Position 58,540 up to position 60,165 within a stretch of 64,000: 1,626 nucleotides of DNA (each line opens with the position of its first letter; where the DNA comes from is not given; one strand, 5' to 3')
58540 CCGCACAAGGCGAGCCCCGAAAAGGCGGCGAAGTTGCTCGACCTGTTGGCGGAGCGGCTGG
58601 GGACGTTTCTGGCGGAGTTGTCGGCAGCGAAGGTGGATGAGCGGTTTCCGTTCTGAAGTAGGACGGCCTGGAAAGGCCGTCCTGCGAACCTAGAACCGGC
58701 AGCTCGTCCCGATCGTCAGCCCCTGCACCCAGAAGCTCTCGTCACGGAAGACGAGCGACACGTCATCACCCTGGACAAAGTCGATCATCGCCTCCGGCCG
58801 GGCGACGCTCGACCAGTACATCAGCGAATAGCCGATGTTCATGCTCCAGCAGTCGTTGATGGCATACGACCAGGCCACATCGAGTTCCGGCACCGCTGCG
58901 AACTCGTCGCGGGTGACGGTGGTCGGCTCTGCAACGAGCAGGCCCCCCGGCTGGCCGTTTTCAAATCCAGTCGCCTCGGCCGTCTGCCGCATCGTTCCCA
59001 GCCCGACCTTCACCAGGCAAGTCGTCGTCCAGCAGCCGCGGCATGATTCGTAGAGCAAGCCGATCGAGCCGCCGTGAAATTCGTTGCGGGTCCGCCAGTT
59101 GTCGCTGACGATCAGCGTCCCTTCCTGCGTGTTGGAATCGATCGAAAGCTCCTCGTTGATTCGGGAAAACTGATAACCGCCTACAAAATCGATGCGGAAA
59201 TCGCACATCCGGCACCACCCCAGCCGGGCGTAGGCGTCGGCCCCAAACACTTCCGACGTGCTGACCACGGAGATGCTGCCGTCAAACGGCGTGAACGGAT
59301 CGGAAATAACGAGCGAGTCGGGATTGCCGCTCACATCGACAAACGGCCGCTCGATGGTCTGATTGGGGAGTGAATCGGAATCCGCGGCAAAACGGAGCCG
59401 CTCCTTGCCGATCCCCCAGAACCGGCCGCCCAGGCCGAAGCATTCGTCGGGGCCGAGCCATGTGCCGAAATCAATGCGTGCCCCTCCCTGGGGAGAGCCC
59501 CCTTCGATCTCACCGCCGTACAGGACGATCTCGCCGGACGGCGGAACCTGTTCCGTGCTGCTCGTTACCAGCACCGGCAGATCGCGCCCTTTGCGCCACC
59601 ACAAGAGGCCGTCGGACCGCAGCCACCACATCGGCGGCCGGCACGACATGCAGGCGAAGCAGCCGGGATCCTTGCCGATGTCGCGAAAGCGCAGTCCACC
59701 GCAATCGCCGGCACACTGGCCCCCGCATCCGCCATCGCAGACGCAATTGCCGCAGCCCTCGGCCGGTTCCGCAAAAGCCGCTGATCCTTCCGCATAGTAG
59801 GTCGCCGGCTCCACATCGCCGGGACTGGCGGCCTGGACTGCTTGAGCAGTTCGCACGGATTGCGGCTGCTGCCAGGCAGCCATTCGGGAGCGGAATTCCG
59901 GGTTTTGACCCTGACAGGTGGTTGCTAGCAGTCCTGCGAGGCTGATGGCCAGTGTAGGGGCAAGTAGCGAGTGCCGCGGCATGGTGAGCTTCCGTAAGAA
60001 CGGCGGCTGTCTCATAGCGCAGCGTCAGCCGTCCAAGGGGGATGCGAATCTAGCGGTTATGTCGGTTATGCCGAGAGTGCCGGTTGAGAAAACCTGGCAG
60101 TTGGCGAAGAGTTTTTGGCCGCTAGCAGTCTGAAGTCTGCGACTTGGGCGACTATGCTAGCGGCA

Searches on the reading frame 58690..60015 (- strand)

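Call 71: search_protein_families(library=pfam, proteins=[window:58690-60015:-], max_evalue=0.01)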
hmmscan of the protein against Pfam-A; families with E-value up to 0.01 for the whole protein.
window:58690-60015:- (441 aa): 1 family
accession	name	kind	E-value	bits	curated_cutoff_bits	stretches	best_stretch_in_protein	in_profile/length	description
PF07585.17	BBP7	-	7.6e-71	239.6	26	1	131-441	1-350/350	Putative beta barrel porin-7 (BBP7)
